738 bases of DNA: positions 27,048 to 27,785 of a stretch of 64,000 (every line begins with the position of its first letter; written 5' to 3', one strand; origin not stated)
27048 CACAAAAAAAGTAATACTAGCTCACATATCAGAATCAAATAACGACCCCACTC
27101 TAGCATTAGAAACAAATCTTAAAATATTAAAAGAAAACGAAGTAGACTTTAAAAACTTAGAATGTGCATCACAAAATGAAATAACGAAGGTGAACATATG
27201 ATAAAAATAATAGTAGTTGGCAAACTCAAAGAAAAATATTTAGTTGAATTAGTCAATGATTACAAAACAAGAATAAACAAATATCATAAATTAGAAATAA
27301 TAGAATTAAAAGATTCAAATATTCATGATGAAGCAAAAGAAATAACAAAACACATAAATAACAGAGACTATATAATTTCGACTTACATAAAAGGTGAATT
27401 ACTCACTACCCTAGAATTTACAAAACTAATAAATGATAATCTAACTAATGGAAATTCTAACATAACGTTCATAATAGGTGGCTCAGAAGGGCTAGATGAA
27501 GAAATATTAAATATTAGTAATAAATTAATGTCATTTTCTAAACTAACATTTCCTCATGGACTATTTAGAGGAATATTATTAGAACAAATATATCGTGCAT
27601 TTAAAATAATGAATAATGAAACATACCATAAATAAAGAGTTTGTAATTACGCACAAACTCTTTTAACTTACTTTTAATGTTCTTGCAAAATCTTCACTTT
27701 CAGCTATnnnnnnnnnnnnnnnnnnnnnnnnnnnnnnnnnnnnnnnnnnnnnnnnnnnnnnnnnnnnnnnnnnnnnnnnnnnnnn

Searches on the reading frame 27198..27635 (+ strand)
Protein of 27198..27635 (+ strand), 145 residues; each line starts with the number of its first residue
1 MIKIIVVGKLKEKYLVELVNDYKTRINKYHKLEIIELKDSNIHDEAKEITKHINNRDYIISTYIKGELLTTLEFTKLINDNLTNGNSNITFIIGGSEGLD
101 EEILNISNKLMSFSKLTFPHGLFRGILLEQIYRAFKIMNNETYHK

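Call 62: find_encoding_contigs(protein=window:27198-27635:+, flank=5000, max_places=8)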
Protein window:27198-27635:+ (145 aa): 21 contigs read that carry it; 8 places shown.
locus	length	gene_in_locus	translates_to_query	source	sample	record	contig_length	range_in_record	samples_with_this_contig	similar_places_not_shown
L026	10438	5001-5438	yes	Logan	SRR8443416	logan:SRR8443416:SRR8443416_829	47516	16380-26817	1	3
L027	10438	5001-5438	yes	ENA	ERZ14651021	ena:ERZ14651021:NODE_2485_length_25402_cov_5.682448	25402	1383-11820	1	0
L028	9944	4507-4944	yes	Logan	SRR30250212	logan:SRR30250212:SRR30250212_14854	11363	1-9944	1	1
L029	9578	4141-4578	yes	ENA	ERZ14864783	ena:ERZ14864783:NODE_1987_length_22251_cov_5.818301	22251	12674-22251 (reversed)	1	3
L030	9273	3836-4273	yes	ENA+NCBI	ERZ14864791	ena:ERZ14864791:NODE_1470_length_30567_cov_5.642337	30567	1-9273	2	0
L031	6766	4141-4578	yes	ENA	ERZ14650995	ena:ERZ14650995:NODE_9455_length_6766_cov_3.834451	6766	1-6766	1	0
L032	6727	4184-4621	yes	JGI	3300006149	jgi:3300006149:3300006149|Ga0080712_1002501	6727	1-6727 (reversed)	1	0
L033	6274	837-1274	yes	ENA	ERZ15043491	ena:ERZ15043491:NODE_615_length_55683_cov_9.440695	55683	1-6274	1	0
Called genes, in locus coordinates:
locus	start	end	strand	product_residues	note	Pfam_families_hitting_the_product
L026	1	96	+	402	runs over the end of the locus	PF00768:Peptidase_S11, PF07943:PBP5_C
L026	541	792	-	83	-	-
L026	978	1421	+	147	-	PF01281:Ribosomal_L9_N, PF03948:Ribosomal_L9_C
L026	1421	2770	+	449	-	PF00772:DnaB, PF03796:DnaB_C, PF13481:AAA_25 (weak)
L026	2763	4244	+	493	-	PF01476:LysM (weak), PF07501:G5 (weak), PF01551:Peptidase_M23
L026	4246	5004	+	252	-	PF00753:Lactamase_B, PF23023:Anti-Pycsar_Apyc1, PF12706:Lactamase_B_2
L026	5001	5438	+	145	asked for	PF02590:SPOUT_MTase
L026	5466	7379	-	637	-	-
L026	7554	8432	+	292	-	PF02588:YitT_membrane, PF10035:DUF2179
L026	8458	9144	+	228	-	PF00005:ABC_tran, PF13304:AAA_21 (faint)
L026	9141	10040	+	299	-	PF18075:FtsX_ECD, PF02687:FtsX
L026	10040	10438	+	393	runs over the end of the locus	PF24568:CC_PcsB, PF01551:Peptidase_M23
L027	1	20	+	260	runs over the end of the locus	PF13472:Lipase_GDSL_2 (weak)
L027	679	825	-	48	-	-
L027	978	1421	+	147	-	PF01281:Ribosomal_L9_N, PF03948:Ribosomal_L9_C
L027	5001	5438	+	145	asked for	PF02590:SPOUT_MTase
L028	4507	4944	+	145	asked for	PF02590:SPOUT_MTase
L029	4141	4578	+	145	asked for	PF02590:SPOUT_MTase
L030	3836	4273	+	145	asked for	PF02590:SPOUT_MTase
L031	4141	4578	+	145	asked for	PF02590:SPOUT_MTase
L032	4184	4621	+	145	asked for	PF02590:SPOUT_MTase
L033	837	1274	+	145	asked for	PF02590:SPOUT_MTase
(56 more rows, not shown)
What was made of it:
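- The core family sits among housekeeping genes and is fixed in its species, in 8 of 8 contigs (call 62).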
